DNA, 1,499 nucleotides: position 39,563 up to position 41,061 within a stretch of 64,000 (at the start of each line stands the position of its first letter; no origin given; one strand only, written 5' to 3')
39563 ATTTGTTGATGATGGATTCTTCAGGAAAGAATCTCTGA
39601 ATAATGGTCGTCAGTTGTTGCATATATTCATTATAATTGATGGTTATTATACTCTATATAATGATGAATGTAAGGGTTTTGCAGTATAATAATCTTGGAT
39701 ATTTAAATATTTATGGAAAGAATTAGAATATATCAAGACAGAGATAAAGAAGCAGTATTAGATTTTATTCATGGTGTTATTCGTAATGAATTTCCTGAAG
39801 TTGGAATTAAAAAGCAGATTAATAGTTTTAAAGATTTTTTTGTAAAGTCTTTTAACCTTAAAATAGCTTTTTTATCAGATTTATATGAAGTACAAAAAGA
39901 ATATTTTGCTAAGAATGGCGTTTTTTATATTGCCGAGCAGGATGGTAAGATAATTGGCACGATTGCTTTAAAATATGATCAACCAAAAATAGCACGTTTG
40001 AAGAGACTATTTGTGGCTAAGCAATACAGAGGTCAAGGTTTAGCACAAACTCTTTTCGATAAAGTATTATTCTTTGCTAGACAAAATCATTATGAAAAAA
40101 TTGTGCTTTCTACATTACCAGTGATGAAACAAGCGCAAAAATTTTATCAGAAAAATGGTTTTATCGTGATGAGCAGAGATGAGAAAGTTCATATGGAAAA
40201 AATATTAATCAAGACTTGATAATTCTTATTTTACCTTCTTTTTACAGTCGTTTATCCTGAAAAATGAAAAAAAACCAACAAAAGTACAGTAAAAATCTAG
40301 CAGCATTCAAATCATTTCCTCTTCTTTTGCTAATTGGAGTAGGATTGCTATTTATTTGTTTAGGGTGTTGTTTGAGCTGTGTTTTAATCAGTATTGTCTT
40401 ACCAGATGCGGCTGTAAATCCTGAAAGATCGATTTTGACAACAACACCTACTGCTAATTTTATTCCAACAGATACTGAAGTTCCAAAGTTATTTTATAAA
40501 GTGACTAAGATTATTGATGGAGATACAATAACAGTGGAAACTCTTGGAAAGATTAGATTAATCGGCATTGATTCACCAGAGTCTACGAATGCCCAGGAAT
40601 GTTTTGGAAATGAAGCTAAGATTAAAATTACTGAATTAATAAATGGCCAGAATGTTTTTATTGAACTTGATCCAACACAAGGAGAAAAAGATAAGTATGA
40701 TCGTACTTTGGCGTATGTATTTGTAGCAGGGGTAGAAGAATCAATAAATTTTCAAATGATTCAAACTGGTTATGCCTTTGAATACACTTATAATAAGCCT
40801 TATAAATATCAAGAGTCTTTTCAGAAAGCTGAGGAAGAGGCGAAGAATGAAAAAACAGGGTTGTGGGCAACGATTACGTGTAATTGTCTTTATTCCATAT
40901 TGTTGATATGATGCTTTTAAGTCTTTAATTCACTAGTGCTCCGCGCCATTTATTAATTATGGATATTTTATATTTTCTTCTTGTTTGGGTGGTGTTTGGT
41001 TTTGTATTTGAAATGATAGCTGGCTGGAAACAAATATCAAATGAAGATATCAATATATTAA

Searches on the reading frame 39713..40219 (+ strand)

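Call 75: search_protein_families(library=pfam, proteins=[window:39713-40219:+], max_evalue=0.00001)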
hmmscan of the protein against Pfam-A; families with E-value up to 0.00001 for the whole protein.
window:39713-40219:+ (168 aa): 4 families
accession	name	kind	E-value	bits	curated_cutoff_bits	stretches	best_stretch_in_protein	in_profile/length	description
PF00583.31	Acetyltransf_1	-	3.7e-19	69.6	20.7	1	56-150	19-116/116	Acetyltransferase (GNAT) family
PF13508.13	Acetyltransf_7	-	3.7e-18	66.1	27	1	68-151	2-83/84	Acetyltransferase (GNAT) domain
PF13673.13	Acetyltransf_10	-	2.4e-17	63.6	23.6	1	59-157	20-114/128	Acetyltransferase (GNAT) domain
PF14542.12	Acetyltransf_CG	-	2.6e-08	34.3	30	1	71-131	2-61/80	GCN5-related N-acetyl-transferase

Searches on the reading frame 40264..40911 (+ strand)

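Call 75: search_protein_families(library=pfam, proteins=[window:40264-40911:+], max_evalue=0.00001)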
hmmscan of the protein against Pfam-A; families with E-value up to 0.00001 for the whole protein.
window:40264-40911:+ (215 aa): 1 family
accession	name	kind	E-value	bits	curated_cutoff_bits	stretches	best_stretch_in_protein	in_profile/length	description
PF00565.23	SNase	-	5.2e-24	85.2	21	1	96-202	1-106/107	Staphylococcal nuclease homologue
